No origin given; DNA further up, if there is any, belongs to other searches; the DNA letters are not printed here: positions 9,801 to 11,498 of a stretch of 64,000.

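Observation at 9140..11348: Lipid-remodelling pair PlcP + glycosyltransferase, with the glycosyltransferase fused in-frame to a full DgkA diacylglycerol kinase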

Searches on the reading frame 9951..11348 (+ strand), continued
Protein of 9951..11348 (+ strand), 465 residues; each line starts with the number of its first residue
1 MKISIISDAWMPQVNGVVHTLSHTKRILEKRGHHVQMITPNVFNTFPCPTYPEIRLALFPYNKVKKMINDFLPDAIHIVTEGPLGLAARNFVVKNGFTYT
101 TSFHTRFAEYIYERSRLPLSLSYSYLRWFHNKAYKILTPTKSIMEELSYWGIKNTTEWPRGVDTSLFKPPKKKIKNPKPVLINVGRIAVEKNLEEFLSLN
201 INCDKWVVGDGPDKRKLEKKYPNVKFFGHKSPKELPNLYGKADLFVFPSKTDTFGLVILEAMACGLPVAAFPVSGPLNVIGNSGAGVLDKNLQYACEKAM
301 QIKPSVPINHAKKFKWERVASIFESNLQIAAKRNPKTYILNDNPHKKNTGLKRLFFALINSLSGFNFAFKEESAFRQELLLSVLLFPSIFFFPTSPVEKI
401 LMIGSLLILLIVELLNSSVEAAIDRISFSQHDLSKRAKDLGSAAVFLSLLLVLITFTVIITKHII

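Call 13: find_related_loci(query=A1, collection=genome_contigs, flank=5000)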
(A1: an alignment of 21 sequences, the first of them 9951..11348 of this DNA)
Query A1 (465 aa) in genome_contigs; peptide patterns used: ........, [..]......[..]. (x = any residue, [..] = any of these).
600 stretches matched a pattern (row limit reached: there are more); 595 encode a relative of the query (tblastn E <= 1e-3); the best 80 are kept; 80 distinct loci.
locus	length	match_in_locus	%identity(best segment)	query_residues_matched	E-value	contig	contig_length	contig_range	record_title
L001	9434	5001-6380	72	1-460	0e+0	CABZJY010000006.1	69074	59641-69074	MAG: uncultured Alphaproteobacteria bacterium isolate AG-896-A16 genome assembly, contig: AG-896-A16_NODE_6, whole genom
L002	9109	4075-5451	56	1-460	1e-172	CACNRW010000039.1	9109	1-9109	MAG: uncultured SAR116 cluster alpha proteobacterium isolate AG-893-L10 genome assembly, contig: AG-893-L10_NODE_39, who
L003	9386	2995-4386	55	1-465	2e-172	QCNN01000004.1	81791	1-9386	SAR116 cluster bacterium AG-426-B08 Ga0172102_104, whole genome shotgun sequence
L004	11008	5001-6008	52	1-335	1e-118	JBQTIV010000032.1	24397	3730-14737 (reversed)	MAG: Betaproteobacteria bacterium isolate SAW101 c_000000251340, whole genome shotgun sequence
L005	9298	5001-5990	52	1-328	5e-116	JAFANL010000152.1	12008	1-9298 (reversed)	MAG: Aquitalea sp. isolate CP_BE_RX_R2_19 BE_RX_R2_k147_73044, whole genome shotgun sequence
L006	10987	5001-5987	50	1-328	1e-114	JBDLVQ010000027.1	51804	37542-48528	MAG: Pseudomonadota bacterium isolate littlewolfcreek_2019_sw_WHONDRS-S19S_0078_B_bin.77 scaffold_456577, whole genome s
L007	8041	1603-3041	50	1-465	1e-122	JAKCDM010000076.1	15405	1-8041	MAG: Proteobacteria bacterium isolate ZJ1.bin68 NODE_5207_length_15405_cov_19.394816, whole genome shotgun sequence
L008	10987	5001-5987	51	1-328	1e-113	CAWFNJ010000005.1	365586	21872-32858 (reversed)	MAG: uncultured Gammaproteobacteria bacterium isolate MFD06229.bin.2.191 genome assembly, contig: contig_37135, whole ge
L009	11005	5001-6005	50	1-334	5e-113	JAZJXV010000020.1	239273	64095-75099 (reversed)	MAG: Pseudomonadota bacterium isolate ADI_H1L3_2_122_18_3-bin011 ADIH1L32_B011_0_000000000020, whole genome shotgun sequ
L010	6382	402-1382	51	1-323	4e-113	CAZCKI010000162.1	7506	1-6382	MAG TPA_asm: uncultured Burkholderiales bacterium isolate SRP269290_co5_10 genome assembly, contig: NODE_4705_length_750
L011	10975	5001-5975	52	1-323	3e-111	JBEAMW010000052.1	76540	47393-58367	MAG: Pseudomonadota bacterium isolate lowercolorado_2019_sw_WHONDRS-S19S_0063_B_bin.5 scaffold_947330, whole genome shot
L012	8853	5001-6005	48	1-334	3e-111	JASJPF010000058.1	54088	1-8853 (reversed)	MAG: Thiobacillus sp. isolate MAG_58 NODE_349_length_54088_cov_12.769030, whole genome shotgun sequence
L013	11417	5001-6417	49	1-459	7e-129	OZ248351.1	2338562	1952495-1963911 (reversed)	Burkholderiaceae bacterium isolate ZE-4 genome assembly, chromosome: ZE-4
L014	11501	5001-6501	50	1-465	7e-130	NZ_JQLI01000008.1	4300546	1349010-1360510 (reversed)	Cupriavidus necator A5-1 K307DRAFT_scf7180000000049_quiver_dupTrim_1601.8_C, whole genome shotgun sequence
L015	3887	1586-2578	49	1-330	8e-113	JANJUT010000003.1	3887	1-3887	MAG: Thiobacillus sp. isolate RXS2_metabat.bin.29 RXS2_k141_205002, whole genome shotgun sequence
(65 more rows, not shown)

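Call 20: list_cluster_members(proteins=[window:9951-11348:+, P0104, P0002, P0015, P0037, window:9140-9943:+])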
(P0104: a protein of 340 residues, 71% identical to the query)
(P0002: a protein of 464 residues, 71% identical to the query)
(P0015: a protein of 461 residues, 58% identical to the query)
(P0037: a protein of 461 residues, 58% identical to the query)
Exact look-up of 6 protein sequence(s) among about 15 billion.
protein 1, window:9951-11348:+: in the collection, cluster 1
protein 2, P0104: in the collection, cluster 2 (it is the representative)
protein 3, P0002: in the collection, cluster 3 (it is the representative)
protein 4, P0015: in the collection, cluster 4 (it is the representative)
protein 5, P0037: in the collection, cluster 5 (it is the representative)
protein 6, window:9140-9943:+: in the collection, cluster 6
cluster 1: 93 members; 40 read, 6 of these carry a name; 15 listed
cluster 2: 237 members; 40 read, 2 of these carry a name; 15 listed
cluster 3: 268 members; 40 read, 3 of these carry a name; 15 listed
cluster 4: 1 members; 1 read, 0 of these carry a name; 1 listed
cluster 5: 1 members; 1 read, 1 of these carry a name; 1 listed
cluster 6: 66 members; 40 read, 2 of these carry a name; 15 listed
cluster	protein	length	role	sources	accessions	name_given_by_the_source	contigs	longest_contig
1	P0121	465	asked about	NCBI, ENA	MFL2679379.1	MAG: diacylglycerol kinase [Alphaproteobacteria bacterium]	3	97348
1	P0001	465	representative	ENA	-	-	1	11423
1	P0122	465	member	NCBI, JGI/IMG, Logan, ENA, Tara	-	strand:- start:8031 stop:9428 length:1398 start_codon:yes stop_codon:yes ...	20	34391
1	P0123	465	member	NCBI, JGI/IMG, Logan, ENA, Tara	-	strand:- start:111 stop:1508 length:1398 start_codon:yes stop_codon:yes gene_type:complete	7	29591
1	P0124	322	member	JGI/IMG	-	diacylglycerol kinase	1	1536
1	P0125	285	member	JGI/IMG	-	diacylglycerol kinase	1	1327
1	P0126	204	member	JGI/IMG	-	diacylglycerol kinase (ATP)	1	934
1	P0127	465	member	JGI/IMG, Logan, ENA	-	-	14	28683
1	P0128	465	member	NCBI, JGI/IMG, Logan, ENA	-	-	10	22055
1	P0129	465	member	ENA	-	-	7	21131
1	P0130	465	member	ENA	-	-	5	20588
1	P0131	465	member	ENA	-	-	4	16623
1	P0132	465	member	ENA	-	-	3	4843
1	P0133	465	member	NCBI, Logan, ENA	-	-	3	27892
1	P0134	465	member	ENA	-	-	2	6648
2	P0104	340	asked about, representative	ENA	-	-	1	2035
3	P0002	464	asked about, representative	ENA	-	-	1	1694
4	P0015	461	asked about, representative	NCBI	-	-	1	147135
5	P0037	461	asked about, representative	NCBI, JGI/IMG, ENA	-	glycosyltransferase involved in cell wall biosynthesis/diacylglycerol kinase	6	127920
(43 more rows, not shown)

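Call 27: predict_structure(alignment_id=A1)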
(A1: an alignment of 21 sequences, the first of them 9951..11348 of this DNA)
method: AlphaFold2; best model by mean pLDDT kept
length: 465 residues; sequences in the alignment: 21
mean_pLDDT: 83.2   pTM: 0.67
mean pLDDT of the five models: 83.2, 83.0, 82.9, 79.8, 78.7
residues with pLDDT >= 90: 225; 70-90: 157; 50-70: 56; < 50: 27
segments of 3 or more residues with pLDDT < 50: 333-349, 373-375, 427-431
pLDDT, mean of each block of 10 residues (from residue 1): 90 67 94 95 81 78 91 93 92 88 79 81 93 91 89 91 91 88 85 90 93 91 93 91 92 77 96 83 93 96 96 93 90 45 46 58 55 58 85 89 92 77 56 63 83 92 84
secondary structure, 60 per line:
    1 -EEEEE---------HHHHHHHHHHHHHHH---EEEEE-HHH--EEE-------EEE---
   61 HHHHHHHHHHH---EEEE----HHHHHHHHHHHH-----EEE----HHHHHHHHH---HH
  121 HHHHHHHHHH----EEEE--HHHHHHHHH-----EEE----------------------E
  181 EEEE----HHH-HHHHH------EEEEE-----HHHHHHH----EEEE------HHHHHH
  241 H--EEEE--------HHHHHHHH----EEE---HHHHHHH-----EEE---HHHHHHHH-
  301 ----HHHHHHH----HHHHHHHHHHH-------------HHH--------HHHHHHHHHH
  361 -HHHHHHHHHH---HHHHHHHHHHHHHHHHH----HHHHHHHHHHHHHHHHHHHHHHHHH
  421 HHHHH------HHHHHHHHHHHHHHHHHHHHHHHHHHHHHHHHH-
elements in order: E2-6 H16-30 E34-38 E45-47 E55-57 H61-71 E75-78 H83-94 E100-102 H107-115 H119-130 E135-138 H141-149 E155-157 E180-184 H193-197 E204-208 H214-220 E225-228 H235-241 E244-247 H256-263 E268-270 H274-280 E286-288 H292-299 H305-311 H316-326 H351-360 H362-371 H375-391 H396-425 H432-464

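Call 28: find_encoding_contigs(protein=P0104, flank=4000, max_places=5)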
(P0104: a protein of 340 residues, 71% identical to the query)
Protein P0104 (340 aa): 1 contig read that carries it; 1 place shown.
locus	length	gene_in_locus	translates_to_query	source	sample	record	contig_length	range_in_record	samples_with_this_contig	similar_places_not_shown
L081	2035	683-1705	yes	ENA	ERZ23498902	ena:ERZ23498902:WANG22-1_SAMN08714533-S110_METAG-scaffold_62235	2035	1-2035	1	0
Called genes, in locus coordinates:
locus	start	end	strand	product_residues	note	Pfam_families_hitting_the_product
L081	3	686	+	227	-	?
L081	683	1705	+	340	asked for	PF13439:Glyco_transf_4, PF00534:Glycos_transf_1, PF13692:Glyco_trans_1_4, PF20706:GT4-conflict (weak)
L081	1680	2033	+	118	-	?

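Call 40: fold_search(model_id=the predicted structure, library=pdb)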
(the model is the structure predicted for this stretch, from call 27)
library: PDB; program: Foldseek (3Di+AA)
matches with E <= 10: 1216; with E <= 0.001: 357
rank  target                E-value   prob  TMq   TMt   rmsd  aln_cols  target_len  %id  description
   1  3c48_B                2.1e-17  1.00  0.35  0.40  11.7       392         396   19  Structure of the retaining glycosyltransferase MshA: The first step in mycothiol biosynthesis. Organism: Corynebacteri (released 2008-03-25)
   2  3c48_A                2.7e-17  1.00  0.34  0.38  11.9       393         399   18  Structure of the retaining glycosyltransferase MshA: The first step in mycothiol biosynthesis. Organism: Corynebacteri (released 2008-03-25)
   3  3c4q_A                2.8e-16  1.00  0.55  0.65   5.9       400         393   19  Structure of the retaining glycosyltransferase MshA : The first step in mycothiol biosynthesis. Organism : Corynebacte (released 2008-04-01)
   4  3c4q_B                5.9e-16  1.00  0.56  0.66   5.9       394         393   20  Structure of the retaining glycosyltransferase MshA : The first step in mycothiol biosynthesis. Organism : Corynebacte (released 2008-04-01)
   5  4n9w                  2.0e-15  1.00  0.52  0.65   6.1       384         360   19  Crystal structure of phosphatidyl mannosyltransferase PimA (released 2014-11-12)
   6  2jjm_A                2.8e-15  1.00  0.54  0.69   6.0       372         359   21  Crystal Structure of a family GT4 glycosyltransferase from Bacillus anthracis ORF BA1558. (released 2008-08-05)
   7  3l01_A                3.6e-15  1.00  0.54  0.58   7.5       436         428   19  Crystal structure of monomeric glycogen synthase from Pyrococcus abyssi (released 2010-12-29)
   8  8vrf_B                3.8e-15  1.00  0.55  0.56   6.4       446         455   14  Sucrose-phosphate synthase-like protein from Leishmania major (released 2025-08-13)
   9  2bis_A                4.0e-15  1.00  0.55  0.58   7.6       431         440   19  Structure of glycogen synthase from Pyrococcus abyssi (released 2005-11-28)
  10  6kih_B                5.4e-15  1.00  0.59  0.68   5.6       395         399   18  Sucrose-phosphate synthase (tll1590) from Thermosynechococcus elongatus (released 2020-05-27)
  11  3mbo_D                5.4e-15  1.00  0.55  0.68   4.8       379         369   19  Crystal Structure of the Glycosyltransferase BaBshA bound with UDP and L-malate (released 2010-09-29)
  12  3mbo_A                8.1e-15  1.00  0.56  0.68   5.6       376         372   19  Crystal Structure of the Glycosyltransferase BaBshA bound with UDP and L-malate (released 2010-09-29)
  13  6kih_A                8.6e-15  1.00  0.60  0.69   5.1       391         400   19  Sucrose-phosphate synthase (tll1590) from Thermosynechococcus elongatus (released 2020-05-27)
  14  3mbo_G                9.1e-15  1.00  0.55  0.69   4.8       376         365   20  Crystal Structure of the Glycosyltransferase BaBshA bound with UDP and L-malate (released 2010-09-29)
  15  6n1x                  9.6e-15  1.00  0.56  0.68   5.7       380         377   21  BshA from Staphylococcus aureus complexed with UDP and N-acetylglucosamine (released 2019-08-21)
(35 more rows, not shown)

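Call 41: find_encoding_contigs(protein=P0024, flank=7000, max_places=2)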
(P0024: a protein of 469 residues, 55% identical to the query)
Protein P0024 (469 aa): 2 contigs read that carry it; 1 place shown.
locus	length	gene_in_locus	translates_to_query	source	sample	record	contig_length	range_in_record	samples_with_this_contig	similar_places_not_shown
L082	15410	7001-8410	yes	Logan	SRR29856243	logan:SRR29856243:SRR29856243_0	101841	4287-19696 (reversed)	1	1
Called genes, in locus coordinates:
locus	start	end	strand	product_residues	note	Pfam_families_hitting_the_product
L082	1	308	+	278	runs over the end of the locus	PF00892:EamA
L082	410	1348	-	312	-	PF02678:Pirin, PF05726:Pirin_C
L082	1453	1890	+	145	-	PF09335:VTT_dom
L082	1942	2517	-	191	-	PF01966:HD (weak)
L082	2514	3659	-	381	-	PF06155:GBBH-like_N (faint), PF02668:TauD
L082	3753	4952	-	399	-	PF07690:MFS_1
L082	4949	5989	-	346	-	PF00044:Gp_dh_N, PF02800:Gp_dh_C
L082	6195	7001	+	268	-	PF00149:Metallophos, PF12850:Metallophos_2 (weak)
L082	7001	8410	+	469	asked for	PF13439:Glyco_transf_4, PF13579:Glyco_trans_4_4, PF00534:Glycos_transf_1, PF13692:Glyco_trans_1_4, PF20706:GT4-conflict (weak), PF01219:DAGK_prokar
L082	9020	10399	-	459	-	PF01565:FAD_binding_4, PF02913:FAD-oxidase_C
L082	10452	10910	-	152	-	PF13380:CoA_binding_2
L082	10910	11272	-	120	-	PF00111:Fer2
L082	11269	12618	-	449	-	PF05694:SBP56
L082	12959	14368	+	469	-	PF04174:CP_ATPgrasp_1, PF14403:CP_ATPgrasp_2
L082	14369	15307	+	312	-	PF04168:Alpha-E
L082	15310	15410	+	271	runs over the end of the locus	PF08379:Bact_transglu_N, PF01841:Transglut_core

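Call 42: find_encoding_contigs(protein=P0037, flank=7000, max_places=2)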
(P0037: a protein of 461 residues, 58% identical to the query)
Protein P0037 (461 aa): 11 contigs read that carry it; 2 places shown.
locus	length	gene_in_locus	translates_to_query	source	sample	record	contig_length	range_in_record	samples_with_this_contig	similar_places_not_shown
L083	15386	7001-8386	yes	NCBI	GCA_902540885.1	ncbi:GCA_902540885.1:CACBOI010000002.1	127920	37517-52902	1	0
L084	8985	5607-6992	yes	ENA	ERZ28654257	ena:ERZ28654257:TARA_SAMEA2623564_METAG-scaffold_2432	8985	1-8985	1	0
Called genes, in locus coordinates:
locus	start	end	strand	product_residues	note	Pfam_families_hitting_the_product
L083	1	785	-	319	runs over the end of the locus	PF12974:Phosphonate-bd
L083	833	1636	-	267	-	PF00005:ABC_tran, PF13304:AAA_21 (faint)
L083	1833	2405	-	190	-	PF05706:CDKN3, PF22785:Tc-R-P, PF00782:DSPc, PF00102:Y_phosphatase, PF22784:PTP-SAK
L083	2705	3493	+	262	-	PF01925:TauE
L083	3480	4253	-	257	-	-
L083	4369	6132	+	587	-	PF02826:2-Hacid_dh_C (faint), PF00070:Pyr_redox (faint), PF00743:FMO-like, PF02254:TrkA_N (faint), PF07992:Pyr_redox_2, PF13450:NAD_binding_8 (weak), PF13738:Pyr_redox_3, PF13434:Lys_Orn_oxgnase (weak)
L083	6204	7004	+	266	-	PF00149:Metallophos, PF12850:Metallophos_2 (faint)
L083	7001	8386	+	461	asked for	PF13439:Glyco_transf_4, PF13579:Glyco_trans_4_4 (weak), PF00534:Glycos_transf_1, PF13692:Glyco_trans_1_4, PF20706:GT4-conflict (weak), PF01219:DAGK_prokar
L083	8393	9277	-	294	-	PF02826:2-Hacid_dh_C (weak), PF03446:NAD_binding_2, PF03807:F420_oxidored, PF14833:NAD_binding_11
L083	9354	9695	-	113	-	-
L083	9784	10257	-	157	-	PF00515:TPR_1 (faint), PF07719:TPR_2 (faint), PF13181:TPR_8 (faint)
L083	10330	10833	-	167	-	PF00300:His_Phos_1 (faint)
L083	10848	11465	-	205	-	PF02798:GST_N, PF13417:GST_N_3, PF13409:GST_N_2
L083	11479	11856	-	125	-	PF07978:NIPSNAP (faint)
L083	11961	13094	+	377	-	PF01557:FAA_hydrolase (weak)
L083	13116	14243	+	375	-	PF02515:CoA_transf_3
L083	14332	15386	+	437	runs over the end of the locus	PF00202:Aminotran_3, PF01212:Beta_elim_lyase (faint)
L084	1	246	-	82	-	?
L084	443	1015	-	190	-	PF05706:CDKN3, PF22785:Tc-R-P, PF00782:DSPc, PF00102:Y_phosphatase, PF22741:PTP-NADK (weak), PF22784:PTP-SAK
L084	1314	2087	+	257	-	PF01925:TauE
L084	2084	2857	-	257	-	-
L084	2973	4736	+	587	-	PF02826:2-Hacid_dh_C (faint), PF00070:Pyr_redox (faint), PF00743:FMO-like, PF02254:TrkA_N (faint), PF07992:Pyr_redox_2, PF13450:NAD_binding_8 (weak), PF13738:Pyr_redox_3, PF13434:Lys_Orn_oxgnase (weak)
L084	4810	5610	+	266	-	PF00149:Metallophos, PF12850:Metallophos_2 (faint)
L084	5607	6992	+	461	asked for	PF13439:Glyco_transf_4, PF13579:Glyco_trans_4_4 (weak), PF00534:Glycos_transf_1, PF13692:Glyco_trans_1_4, PF20706:GT4-conflict (weak), PF01219:DAGK_prokar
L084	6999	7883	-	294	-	PF02826:2-Hacid_dh_C (weak), PF03446:NAD_binding_2, PF03807:F420_oxidored, PF14833:NAD_binding_11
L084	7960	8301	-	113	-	-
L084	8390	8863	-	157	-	PF00515:TPR_1 (faint), PF07719:TPR_2 (faint), PF13181:TPR_8 (faint)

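Call 54: find_encoding_contigs(protein=P0001, flank=3000, max_places=3)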
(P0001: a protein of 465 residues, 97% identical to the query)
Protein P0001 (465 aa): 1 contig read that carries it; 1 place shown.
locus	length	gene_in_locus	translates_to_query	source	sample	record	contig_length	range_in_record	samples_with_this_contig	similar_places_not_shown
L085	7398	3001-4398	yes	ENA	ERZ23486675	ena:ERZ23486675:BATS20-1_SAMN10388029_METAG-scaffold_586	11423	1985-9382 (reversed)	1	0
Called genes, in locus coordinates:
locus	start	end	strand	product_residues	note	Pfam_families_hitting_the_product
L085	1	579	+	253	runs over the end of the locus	PF00512:HisKA, PF02518:HATPase_c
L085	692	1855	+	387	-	-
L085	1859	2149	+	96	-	PF07396:Porin_O_P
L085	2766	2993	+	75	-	-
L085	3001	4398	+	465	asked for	PF13439:Glyco_transf_4, PF13579:Glyco_trans_4_4 (weak), PF00534:Glycos_transf_1, PF13692:Glyco_trans_1_4, PF20706:GT4-conflict (weak), PF01219:DAGK_prokar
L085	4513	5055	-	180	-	PF08714:Fae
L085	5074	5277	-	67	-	PF01381:HTH_3 (weak)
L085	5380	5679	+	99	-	-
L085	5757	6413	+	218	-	-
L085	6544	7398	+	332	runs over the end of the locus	PF00044:Gp_dh_N, PF02800:Gp_dh_C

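Call 55: find_related_loci(query=A1, collection=viral_contigs, flank=5000)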
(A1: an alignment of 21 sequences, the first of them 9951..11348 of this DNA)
Query A1 (465 aa) in viral_contigs; peptide patterns used: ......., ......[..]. (x = any residue, [..] = any of these).
258 stretches matched a pattern; 237 encode a relative of the query (tblastn E <= 1e-3); the best 80 are kept; 80 distinct loci.
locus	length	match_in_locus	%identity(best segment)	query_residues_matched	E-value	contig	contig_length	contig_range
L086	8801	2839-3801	48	3-328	7e-95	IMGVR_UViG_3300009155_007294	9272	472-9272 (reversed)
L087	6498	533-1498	47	3-329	2e-93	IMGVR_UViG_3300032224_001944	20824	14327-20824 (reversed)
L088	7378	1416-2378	47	3-328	9e-93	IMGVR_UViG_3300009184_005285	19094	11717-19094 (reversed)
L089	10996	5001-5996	44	2-330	3e-91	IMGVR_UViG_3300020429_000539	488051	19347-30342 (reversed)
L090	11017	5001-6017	46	1-334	2e-90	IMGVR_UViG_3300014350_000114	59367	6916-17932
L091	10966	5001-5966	47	3-329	7e-88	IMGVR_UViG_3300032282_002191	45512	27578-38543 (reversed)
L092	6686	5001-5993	45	1-327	2e-87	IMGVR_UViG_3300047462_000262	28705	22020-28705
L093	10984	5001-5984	43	2-327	1e-86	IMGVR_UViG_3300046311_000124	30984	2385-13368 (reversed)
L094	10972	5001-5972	44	1-327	1e-85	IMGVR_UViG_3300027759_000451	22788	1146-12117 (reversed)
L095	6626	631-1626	42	1-327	7e-85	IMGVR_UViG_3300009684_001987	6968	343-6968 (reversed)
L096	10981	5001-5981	44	1-327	8e-84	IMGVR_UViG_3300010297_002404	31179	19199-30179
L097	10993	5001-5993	44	3-332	8e-84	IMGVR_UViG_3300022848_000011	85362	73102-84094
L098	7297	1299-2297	43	2-327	3e-83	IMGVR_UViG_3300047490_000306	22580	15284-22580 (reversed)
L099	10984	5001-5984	42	2-327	1e-82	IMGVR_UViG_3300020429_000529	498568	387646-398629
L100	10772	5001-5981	44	1-327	1e-82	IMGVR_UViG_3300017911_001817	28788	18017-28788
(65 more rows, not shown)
